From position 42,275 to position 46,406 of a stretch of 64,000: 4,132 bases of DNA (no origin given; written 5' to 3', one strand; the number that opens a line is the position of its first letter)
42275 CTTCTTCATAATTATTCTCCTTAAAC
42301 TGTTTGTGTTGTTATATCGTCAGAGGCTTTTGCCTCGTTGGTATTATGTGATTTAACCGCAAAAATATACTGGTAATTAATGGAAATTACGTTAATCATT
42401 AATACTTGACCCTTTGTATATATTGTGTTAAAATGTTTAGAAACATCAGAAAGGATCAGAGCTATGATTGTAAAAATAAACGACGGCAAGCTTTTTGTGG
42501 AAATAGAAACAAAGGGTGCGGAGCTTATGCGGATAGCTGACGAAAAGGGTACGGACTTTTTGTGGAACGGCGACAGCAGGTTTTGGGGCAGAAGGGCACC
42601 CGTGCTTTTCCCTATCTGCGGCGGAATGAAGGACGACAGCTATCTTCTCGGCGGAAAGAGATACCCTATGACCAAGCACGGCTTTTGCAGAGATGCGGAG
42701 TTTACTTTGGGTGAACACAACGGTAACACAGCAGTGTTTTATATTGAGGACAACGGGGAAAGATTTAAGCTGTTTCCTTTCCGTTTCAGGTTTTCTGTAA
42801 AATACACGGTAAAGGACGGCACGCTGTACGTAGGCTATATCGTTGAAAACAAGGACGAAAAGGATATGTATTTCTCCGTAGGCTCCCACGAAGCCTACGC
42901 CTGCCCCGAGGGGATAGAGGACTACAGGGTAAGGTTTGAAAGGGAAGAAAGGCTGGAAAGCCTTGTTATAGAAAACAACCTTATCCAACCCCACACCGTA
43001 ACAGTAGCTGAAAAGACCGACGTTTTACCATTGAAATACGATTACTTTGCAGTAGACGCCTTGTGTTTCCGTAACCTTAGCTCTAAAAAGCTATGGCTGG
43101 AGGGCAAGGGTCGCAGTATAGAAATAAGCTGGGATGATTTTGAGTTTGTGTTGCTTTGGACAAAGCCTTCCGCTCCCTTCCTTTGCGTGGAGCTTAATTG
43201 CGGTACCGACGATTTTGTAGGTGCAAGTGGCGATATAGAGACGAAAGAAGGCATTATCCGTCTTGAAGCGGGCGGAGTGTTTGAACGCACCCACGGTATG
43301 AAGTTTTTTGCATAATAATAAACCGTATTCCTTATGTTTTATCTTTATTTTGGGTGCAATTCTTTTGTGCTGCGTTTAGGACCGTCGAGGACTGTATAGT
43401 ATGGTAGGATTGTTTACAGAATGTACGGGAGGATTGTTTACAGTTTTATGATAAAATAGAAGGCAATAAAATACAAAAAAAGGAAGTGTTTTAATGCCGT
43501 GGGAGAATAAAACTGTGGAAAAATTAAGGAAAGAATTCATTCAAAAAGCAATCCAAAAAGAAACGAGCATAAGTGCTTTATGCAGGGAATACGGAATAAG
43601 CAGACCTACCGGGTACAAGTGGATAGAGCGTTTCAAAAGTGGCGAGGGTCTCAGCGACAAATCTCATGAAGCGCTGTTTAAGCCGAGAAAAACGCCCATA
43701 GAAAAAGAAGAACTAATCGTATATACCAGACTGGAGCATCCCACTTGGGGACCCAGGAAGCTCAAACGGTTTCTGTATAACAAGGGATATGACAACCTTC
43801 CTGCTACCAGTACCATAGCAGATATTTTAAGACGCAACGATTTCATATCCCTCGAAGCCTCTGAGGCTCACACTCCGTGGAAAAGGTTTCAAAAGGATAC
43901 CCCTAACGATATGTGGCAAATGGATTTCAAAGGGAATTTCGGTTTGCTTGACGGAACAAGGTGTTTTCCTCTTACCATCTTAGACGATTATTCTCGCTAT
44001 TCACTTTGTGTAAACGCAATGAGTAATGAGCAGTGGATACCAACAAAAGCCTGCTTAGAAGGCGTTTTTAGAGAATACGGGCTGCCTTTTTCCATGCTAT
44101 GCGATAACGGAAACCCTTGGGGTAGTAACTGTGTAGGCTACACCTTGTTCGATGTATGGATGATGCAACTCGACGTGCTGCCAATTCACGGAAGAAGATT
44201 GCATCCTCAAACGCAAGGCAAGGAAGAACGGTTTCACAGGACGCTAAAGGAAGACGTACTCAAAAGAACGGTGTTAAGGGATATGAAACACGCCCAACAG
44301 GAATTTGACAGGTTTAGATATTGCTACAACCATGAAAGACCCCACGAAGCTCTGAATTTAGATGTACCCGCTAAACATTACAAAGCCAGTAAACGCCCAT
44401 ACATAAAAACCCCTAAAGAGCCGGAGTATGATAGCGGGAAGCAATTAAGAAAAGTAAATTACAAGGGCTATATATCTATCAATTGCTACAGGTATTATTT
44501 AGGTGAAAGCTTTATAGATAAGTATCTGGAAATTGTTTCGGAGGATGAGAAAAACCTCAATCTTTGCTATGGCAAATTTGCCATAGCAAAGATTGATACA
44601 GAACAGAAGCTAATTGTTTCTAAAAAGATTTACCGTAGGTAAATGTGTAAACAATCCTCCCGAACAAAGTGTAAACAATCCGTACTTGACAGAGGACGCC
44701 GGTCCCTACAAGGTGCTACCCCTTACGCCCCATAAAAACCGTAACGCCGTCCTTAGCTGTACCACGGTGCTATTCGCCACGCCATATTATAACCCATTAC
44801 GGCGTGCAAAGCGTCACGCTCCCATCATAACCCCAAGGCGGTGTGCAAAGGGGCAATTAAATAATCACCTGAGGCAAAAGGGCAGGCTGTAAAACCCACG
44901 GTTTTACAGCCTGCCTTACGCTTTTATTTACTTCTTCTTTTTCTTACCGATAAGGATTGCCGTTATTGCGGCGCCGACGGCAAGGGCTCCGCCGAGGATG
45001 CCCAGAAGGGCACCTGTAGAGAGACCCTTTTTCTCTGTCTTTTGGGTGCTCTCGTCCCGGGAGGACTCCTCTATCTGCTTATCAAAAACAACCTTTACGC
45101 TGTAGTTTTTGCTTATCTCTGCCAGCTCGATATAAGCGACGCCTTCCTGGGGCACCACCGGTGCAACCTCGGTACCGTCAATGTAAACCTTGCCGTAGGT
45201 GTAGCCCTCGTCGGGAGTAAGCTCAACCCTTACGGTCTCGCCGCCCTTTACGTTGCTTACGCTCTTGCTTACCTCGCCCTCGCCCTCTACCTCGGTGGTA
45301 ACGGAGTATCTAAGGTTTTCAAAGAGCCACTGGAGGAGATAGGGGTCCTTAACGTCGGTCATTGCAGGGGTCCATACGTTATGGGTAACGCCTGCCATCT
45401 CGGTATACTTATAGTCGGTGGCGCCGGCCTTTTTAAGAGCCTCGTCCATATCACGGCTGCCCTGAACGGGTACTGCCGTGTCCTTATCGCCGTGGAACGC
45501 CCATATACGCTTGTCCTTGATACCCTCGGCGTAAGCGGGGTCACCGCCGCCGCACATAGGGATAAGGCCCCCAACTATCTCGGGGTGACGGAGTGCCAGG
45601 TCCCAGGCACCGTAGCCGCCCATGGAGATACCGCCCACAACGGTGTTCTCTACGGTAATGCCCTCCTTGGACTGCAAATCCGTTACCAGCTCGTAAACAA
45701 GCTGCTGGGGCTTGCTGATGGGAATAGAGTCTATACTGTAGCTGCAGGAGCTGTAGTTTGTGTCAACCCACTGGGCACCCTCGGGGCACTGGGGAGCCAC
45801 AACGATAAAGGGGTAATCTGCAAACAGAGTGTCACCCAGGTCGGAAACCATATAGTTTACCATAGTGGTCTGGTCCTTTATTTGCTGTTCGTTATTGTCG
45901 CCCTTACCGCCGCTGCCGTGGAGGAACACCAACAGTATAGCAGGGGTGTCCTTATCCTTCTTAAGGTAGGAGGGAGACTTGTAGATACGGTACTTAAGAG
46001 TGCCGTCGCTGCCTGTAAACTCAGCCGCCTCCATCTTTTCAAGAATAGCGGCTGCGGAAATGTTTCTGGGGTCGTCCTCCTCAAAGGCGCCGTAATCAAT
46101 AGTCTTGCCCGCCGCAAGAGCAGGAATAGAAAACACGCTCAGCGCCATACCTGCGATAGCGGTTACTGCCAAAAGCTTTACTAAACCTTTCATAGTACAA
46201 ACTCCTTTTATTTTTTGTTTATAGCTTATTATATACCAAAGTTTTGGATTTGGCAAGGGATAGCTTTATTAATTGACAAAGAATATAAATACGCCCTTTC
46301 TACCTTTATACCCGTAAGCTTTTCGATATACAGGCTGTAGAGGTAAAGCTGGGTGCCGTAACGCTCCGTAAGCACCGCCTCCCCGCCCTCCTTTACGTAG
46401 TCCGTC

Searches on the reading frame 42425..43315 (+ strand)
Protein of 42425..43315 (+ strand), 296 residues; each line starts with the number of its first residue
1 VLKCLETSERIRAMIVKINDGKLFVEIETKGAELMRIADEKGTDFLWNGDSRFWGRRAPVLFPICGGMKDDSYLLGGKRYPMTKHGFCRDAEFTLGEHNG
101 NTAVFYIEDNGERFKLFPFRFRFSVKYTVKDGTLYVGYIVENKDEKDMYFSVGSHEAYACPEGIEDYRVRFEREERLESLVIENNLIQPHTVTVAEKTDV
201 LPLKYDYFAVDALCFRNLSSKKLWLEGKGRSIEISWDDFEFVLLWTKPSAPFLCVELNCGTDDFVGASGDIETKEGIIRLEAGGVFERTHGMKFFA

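Call 33: search_protein_families(library=pfam, proteins=[window:42425-43315:+], max_evalue=0.00001)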
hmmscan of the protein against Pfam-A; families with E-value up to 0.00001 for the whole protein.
window:42425-43315:+ (296 aa): 1 family
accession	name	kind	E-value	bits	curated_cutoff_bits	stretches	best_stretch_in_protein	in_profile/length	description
PF01263.26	Aldose_epim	-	1.9e-21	77.2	27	1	16-195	3-200/299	Aldose 1-epimerase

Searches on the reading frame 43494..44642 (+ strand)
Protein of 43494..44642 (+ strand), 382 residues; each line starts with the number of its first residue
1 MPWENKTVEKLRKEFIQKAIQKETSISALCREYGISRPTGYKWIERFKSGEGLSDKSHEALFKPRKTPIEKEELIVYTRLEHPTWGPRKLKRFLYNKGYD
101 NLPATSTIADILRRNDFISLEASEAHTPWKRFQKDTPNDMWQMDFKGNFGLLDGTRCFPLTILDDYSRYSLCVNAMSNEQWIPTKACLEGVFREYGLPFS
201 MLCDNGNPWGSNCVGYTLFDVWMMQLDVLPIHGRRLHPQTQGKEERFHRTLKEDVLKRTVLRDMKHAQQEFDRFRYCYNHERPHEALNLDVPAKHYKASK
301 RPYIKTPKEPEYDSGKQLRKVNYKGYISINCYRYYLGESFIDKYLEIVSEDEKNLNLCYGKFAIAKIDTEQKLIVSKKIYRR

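Call 33: search_protein_families(library=pfam, proteins=[window:43494-44642:+], max_evalue=0.00001)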
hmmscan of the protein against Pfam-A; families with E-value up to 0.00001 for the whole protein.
window:43494-44642:+ (382 aa): 5 families
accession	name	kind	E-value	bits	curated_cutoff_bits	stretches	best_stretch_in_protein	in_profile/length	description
PF13683.12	rve_3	-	1.2e-13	51.1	26.5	1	230-288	5-63/67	Integrase core domain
PF13565.12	HTH_32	-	1.5e-10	41.9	33.7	1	39-112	1-73/73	Homeodomain-like domain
PF13518.12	HTH_28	-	3.3e-09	37.1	25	1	12-57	2-48/52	Helix-turn-helix domain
PF00665.32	rve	-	6.1e-09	36.5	32.6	1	136-238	3-102/102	Integrase core domain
PF13384.12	HTH_23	-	1.5e-07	31.5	24.6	1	8-53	3-46/50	Homeodomain-like domain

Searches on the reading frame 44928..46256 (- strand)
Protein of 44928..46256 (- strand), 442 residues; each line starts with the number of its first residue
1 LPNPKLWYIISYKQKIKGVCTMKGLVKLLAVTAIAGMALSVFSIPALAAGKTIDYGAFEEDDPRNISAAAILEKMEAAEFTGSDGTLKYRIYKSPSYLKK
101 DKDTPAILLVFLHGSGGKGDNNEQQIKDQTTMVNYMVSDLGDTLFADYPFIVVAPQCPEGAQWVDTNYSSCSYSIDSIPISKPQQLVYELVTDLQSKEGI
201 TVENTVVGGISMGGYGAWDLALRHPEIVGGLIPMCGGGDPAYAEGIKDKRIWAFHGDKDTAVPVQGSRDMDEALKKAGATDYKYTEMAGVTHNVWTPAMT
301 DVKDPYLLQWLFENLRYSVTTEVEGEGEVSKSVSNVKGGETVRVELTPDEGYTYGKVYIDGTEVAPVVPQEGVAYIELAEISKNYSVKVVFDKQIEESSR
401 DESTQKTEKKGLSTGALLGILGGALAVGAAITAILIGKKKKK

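Call 32: search_protein_families(library=pfam, proteins=[window:44928-46256:-], max_evalue=0.00001)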
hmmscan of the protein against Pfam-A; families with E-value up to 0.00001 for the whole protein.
window:44928-46256:- (442 aa): 1 family
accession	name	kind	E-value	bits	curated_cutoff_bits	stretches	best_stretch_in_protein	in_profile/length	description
PF02230.22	Abhydrolase_2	-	2.7e-11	44.2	23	1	102-304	10-211/217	Phospholipase/Carboxylesterase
